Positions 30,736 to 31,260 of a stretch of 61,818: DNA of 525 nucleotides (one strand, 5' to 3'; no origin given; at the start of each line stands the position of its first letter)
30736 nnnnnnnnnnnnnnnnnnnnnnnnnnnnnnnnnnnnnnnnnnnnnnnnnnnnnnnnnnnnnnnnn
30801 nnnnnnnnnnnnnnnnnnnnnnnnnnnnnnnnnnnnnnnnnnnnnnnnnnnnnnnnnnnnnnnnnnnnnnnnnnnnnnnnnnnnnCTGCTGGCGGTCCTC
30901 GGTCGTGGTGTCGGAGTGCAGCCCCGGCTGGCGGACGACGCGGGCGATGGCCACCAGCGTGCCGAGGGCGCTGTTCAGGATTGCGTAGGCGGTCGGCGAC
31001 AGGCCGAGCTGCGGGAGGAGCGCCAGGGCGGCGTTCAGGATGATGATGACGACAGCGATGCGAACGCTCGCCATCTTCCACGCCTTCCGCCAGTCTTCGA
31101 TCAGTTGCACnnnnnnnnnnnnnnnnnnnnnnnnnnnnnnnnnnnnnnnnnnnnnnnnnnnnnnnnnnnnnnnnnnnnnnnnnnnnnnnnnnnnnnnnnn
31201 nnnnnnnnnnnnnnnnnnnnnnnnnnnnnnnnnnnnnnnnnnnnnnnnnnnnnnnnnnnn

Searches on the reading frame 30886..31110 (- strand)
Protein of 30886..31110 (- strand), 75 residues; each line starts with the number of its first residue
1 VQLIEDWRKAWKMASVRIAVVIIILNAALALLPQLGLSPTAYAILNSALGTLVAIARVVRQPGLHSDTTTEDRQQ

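Call 5: search_protein_families(library=pfam, max_evalue=0.1, proteins=[window:30886-31074:-])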
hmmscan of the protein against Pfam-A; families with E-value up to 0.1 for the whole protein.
seq(63 aa): 1 family
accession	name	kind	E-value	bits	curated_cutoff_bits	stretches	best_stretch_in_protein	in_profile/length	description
PF25612.1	DUF7940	-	2.1e-06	28.6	27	1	1-49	12-63/63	Family of unknown function (DUF7940)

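Call 6: search_protein_families(library=phrogs, max_evalue=0.1, proteins=[window:30886-31074:-])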
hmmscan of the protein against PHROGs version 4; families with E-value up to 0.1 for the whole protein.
seq(63 aa): 1 family
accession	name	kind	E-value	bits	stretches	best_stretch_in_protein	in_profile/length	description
phrog_1356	-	lysis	8e-09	36.8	1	1-62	59-129/135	holin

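Call 21: search_dna_similar(query=window:30886-31110:-, collection=phages, mode=protein, max_evalue=0.01, max_rows=40, rows=spread)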
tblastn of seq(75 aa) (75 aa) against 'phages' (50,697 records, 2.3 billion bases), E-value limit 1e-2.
Records with a match: 1; places in all: 1; records where one place covers at least 80% of the query: 1.
Best place of each record, by identity: <60% 1.
By first word of the organism name: Aliivibrio 1.
By host as written in the record: Allivibrio fischeri H905 1.
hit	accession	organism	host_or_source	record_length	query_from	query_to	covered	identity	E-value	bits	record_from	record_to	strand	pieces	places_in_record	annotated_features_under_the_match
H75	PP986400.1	Aliivibrio phage vB_Alvi_H905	Allivibrio fischeri H905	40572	1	68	91%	43.7%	6e-4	41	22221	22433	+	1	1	hypothetical protein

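Call 35: find_homologous_proteins(query=window:30886-31110:-, max_evalue=0.001)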
Query seq(75 aa) (75 aa): 5 proteins with E <= 0.001 among 5 candidates.
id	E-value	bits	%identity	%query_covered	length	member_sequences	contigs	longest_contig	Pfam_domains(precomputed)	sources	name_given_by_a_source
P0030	7.1e-39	148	99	100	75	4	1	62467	PF25612.2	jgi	jgi:hypothetical protein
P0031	2.6e-29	118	78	100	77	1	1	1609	PF25612.2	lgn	-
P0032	4.7e-27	111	81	89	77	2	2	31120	PF25612.2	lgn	-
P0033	1.1e-26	109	74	99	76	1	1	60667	PF25612.2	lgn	-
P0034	8.8e-24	100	87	84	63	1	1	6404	PF25612.2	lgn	-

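Call 53: search_protein_families(library=pfam, max_evalue=0.1, proteins=[window:30886-31110:-])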
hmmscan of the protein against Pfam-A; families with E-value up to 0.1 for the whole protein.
seq(75 aa): 1 family
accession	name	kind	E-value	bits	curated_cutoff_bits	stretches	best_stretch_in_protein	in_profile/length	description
PF25612.1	DUF7940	-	3.8e-15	56.6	27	1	2-61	1-63/63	Family of unknown function (DUF7940)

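Call 54: search_protein_families(library=phrogs, max_evalue=0.01, proteins=[window:30886-31110:-])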
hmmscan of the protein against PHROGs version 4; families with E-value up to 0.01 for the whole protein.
seq(75 aa): 1 family
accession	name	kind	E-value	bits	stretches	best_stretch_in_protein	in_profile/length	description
phrog_1356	-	lysis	2e-18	67.9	1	1-74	47-129/135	holin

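Call 75: find_encoding_contigs(protein=P0033, flank=4000, max_places=3)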
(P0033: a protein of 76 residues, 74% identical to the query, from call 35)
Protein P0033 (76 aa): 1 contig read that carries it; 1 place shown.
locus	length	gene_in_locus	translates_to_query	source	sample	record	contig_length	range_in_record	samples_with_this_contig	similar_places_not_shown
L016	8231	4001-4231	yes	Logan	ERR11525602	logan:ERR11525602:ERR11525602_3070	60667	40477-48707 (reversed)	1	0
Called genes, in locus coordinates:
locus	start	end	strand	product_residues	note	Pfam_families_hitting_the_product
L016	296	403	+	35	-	-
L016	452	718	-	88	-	-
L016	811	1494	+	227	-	PF03592:Terminase_2, PF22945:LEM-3_GIY-YIG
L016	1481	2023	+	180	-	PF20901:Sf6_terminase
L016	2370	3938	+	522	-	-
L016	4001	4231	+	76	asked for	PF25612:DUF7940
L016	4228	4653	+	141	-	-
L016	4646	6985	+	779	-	PF16510:P22_portal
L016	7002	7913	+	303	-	-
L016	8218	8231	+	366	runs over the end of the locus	PF13252:Phage_capsid_3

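Call 104: search_protein_families(library=ncbifam, max_evalue=0.01, proteins=[window:30886-31110:-])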
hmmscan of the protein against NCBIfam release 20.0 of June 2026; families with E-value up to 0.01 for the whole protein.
seq(75 aa): 0 families
